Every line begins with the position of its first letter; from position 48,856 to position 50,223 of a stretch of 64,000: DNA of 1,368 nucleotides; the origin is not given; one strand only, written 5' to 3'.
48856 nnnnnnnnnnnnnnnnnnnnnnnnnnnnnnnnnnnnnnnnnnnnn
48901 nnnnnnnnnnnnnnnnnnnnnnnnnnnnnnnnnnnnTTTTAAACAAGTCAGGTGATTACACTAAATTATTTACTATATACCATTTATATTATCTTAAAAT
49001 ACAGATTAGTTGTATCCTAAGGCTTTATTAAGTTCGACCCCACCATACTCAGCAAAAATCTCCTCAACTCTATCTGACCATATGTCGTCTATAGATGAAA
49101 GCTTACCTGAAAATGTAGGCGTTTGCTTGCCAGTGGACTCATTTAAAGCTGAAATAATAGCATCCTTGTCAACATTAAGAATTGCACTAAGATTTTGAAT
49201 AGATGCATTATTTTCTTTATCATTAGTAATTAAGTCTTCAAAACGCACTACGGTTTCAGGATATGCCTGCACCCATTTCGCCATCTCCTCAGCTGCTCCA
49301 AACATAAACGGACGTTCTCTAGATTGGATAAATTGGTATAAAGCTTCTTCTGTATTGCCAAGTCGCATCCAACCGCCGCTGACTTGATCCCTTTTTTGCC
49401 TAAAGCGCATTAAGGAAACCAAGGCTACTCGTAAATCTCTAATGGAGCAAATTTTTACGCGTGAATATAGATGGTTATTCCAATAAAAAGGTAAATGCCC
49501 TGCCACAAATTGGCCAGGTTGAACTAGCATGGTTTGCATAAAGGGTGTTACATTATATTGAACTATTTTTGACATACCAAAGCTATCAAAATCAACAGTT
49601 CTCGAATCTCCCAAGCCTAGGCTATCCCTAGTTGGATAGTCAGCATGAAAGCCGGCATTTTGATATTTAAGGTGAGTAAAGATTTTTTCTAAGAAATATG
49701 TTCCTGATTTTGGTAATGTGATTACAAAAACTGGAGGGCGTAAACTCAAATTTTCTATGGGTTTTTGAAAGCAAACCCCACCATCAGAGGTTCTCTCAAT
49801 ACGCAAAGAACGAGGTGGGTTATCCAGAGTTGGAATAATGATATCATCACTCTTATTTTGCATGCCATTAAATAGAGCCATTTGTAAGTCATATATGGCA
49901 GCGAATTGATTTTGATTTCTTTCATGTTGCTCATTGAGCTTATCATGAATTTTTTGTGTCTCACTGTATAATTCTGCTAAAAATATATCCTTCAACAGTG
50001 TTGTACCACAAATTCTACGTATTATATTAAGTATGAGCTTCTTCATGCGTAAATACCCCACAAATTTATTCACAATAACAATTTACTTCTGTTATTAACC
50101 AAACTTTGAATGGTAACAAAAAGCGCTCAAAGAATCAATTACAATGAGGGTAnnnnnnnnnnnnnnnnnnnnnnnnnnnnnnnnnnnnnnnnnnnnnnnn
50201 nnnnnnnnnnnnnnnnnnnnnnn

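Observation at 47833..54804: AT-rich four-gene accessory block: two Cys-less asparagine-synthetase-like PP-loop enzymes plus two sulfotransferase-like proteins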

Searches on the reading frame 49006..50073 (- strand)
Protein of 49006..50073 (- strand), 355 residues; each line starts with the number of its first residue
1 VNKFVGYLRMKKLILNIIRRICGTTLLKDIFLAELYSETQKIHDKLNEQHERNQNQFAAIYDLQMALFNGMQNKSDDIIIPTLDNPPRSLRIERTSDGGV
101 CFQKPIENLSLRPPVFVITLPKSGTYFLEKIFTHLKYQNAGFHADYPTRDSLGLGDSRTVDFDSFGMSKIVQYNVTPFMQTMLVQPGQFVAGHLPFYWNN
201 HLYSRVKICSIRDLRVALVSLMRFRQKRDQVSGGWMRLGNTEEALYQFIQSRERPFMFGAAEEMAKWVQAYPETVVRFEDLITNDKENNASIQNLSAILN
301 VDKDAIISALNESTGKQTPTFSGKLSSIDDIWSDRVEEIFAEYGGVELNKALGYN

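Call 3: search_protein_families(library=pfam, proteins=[window:49006-50073:-], max_evalue=1)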
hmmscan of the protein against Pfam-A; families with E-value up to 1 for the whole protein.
window:49006-50073:- (355 aa): 3 families
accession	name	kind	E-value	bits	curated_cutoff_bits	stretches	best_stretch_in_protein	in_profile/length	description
PF00685.33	Sulfotransfer_1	-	0.00078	19.4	22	1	113-286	2-169/255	Sulfotransferase domain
PF13469.12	Sulfotransfer_3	-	0.004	17.9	27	1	114-143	1-22/216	Sulfotransferase family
PF21440.4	aSelB_III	-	0.15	12.6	19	0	72-92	78-98/108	Archaeal selenocysteine-specific elongation factor, domain III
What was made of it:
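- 49006..50046 (-): S2: 346-aa sulfotransferase-fold protein with an N-terminal helical extension. Sub-threshold Sulfotransfer_1, E 7.8e-4 (call 3).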

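Call 4: search_protein_families(library=ncbifam, proteins=[window:49006-50073:-], max_evalue=1)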
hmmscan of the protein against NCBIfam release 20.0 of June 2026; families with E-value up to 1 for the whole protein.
window:49006-50073:- (355 aa): 0 families

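Call 10: find_homologous_proteins(query=window:49006-50073:-, max_evalue=0.001)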
Query window:49006-50073:- (355 aa): 17 proteins with E <= 0.001 among 1919 candidates.
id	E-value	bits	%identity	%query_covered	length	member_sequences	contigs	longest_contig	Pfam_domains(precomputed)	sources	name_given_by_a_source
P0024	9.3e-232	786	100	97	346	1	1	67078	-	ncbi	-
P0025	1.3e-128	447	60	97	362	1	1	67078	-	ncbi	-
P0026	1.5e-81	292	45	88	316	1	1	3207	PF00685.34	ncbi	-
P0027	2.2e-43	167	33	90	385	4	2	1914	PF00685.34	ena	-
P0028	2.2e-39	154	34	97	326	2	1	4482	-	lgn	-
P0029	3.5e-39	153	33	97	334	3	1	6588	-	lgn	-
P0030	6.7e-38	149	38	68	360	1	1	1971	-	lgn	-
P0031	4.3e-36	143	33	97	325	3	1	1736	-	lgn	-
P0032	9.0e-36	142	31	97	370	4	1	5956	PF00685.34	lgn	-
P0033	2.7e-30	124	32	79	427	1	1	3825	-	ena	-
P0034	8.6e-30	122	32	88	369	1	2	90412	PF00685.34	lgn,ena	-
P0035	4.9e-26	110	33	75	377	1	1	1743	-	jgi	jgi:hypothetical protein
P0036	1.7e-21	95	28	78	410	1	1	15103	-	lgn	-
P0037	2.6e-16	78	32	72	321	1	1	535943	PF00685.34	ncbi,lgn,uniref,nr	ncbi:sulfotransferase domain-containing protein [Allorhizobium sp. BGMRC 0089]|uniref:sulfotransfera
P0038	2.6e-14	71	29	70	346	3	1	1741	PF00685.34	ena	-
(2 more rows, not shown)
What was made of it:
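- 49006..50046 (-): The start matches the 346-aa NCBI product P0024 (call 10).
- Homologs carry PF00685 (call 10).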

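Call 16: find_encoding_contigs(protein=P0034, flank=10000, max_places=2)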
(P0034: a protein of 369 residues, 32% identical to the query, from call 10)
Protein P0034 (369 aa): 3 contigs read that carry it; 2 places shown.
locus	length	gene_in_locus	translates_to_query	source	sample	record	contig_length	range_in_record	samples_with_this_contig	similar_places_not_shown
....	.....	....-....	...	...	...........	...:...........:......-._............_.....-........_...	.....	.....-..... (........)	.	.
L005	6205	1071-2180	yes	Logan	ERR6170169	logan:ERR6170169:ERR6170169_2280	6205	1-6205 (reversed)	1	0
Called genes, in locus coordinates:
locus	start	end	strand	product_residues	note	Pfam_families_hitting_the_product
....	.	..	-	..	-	?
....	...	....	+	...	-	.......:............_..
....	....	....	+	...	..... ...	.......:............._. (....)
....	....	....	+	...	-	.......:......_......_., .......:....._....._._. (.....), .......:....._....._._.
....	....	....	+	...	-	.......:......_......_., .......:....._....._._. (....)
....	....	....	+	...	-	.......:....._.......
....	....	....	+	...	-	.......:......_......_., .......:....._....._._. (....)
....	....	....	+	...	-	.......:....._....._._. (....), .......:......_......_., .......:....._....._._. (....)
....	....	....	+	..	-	-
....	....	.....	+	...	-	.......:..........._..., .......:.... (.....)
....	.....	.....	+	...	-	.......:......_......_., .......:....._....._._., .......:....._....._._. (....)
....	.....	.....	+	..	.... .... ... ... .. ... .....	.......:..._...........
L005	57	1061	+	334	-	PF13489:Methyltransf_23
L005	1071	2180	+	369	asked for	PF00685:Sulfotransfer_1 (weak)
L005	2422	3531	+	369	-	PF13641:Glyco_tranf_2_3, PF00535:Glycos_transf_2, PF10111:Glyco_tranf_2_2 (faint)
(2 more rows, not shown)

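Call 23: find_encoding_contigs(protein=P0026, flank=5000, max_places=3)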
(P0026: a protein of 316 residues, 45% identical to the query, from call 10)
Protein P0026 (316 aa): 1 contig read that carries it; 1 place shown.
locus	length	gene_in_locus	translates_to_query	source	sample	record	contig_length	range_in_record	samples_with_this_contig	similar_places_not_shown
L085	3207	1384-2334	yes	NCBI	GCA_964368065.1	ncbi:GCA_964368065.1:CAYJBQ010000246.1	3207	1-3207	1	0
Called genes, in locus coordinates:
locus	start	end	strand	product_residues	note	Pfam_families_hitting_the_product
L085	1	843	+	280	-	?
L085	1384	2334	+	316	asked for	PF00685:Sulfotransfer_1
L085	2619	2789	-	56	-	PF10262:Rdx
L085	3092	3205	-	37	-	?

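Call 54: find_encoding_contigs(protein=P0036, flank=8000, max_places=1)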
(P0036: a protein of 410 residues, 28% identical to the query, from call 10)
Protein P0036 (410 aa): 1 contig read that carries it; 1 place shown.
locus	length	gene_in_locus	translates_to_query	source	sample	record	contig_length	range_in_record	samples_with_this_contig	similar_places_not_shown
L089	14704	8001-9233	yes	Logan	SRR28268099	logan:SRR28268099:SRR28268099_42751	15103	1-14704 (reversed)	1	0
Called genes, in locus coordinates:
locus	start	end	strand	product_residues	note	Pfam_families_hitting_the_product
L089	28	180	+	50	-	-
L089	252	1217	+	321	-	PF01370:Epimerase, PF04321:RmlD_sub_bind (weak), PF16363:GDP_Man_Dehyd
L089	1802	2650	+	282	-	PF00535:Glycos_transf_2, PF10111:Glyco_tranf_2_2 (weak)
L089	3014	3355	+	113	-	-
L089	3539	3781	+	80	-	-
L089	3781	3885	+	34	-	-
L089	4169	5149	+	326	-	PF05050:Methyltransf_21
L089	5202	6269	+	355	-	-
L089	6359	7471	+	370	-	PF04055:Radical_SAM, PF13186:SPASM (faint)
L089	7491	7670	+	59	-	-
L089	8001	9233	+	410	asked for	-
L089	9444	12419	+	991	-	PF00535:Glycos_transf_2, PF13641:Glyco_tranf_2_3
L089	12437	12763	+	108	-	-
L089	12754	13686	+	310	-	PF01370:Epimerase, PF04321:RmlD_sub_bind, PF07993:NAD_binding_4 (faint), PF16363:GDP_Man_Dehyd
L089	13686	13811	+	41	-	-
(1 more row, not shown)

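Call 55: find_encoding_contigs(protein=P0037, flank=8000, max_places=1)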
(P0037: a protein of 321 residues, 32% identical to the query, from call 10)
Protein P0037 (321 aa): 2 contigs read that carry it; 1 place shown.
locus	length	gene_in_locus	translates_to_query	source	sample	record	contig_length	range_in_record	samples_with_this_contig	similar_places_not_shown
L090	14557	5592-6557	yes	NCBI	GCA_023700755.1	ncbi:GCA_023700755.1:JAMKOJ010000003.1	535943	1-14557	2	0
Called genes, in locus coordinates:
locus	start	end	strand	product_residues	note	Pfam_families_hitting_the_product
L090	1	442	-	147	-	?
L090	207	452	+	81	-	-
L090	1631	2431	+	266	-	PF01755:Glyco_transf_25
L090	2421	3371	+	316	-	-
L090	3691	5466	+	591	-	PF00664:ABC_membrane, PF00005:ABC_tran, PF02463:SMC_N (weak)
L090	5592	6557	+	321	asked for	PF00685:Sulfotransfer_1 (weak)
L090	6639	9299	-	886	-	PF00535:Glycos_transf_2, PF10111:Glyco_tranf_2_2, PF13641:Glyco_tranf_2_3, PF00535:Glycos_transf_2, PF13641:Glyco_tranf_2_3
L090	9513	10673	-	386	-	PF13450:NAD_binding_8, PF03275:GLF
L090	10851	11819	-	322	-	PF00669:Flagellin_N, PF00700:Flagellin_C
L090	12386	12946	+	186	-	PF01965:DJ-1_PfpI, PF17124:ThiJ_like (faint)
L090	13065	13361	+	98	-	PF07883:Cupin_2 (weak)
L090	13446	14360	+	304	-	PF00753:Lactamase_B, PF17778:WHD_BLACT (weak)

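Call 56: find_encoding_contigs(protein=P0029, flank=8000, max_places=1)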
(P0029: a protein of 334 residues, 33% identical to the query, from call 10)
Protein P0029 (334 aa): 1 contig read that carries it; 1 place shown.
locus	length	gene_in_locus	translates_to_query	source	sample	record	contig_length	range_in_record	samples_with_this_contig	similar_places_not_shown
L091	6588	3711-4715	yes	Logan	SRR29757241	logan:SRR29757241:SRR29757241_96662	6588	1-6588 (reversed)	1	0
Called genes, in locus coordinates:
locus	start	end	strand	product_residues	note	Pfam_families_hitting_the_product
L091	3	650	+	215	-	?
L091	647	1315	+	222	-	-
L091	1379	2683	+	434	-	PF13439:Glyco_transf_4 (weak), PF00534:Glycos_transf_1, PF13692:Glyco_trans_1_4, PF20706:GT4-conflict (weak)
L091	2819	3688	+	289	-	PF05575:V_cholerae_RfbT, PF01135:PCMT (weak), PF05050:Methyltransf_21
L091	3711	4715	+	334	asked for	-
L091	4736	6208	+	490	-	PF00483:NTP_transferase, PF12804:NTP_transf_3 (weak), PF22640:ManC_GMP_beta-helix, PF01050:MannoseP_isomer, PF07883:Cupin_2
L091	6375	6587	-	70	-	?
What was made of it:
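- L090 also carries flagellin (calls 16, 54-56).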

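Call 75: search_protein_families(library=padloc, proteins=[window:49006-50046:-], max_evalue=0.1)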
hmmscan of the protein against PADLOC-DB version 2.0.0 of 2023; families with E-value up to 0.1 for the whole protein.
window:49006-50046:- (346 aa): 1 family
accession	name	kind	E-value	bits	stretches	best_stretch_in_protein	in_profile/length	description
PDLC04869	PDC-S05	-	0.015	12.5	1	3-56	15-65/306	-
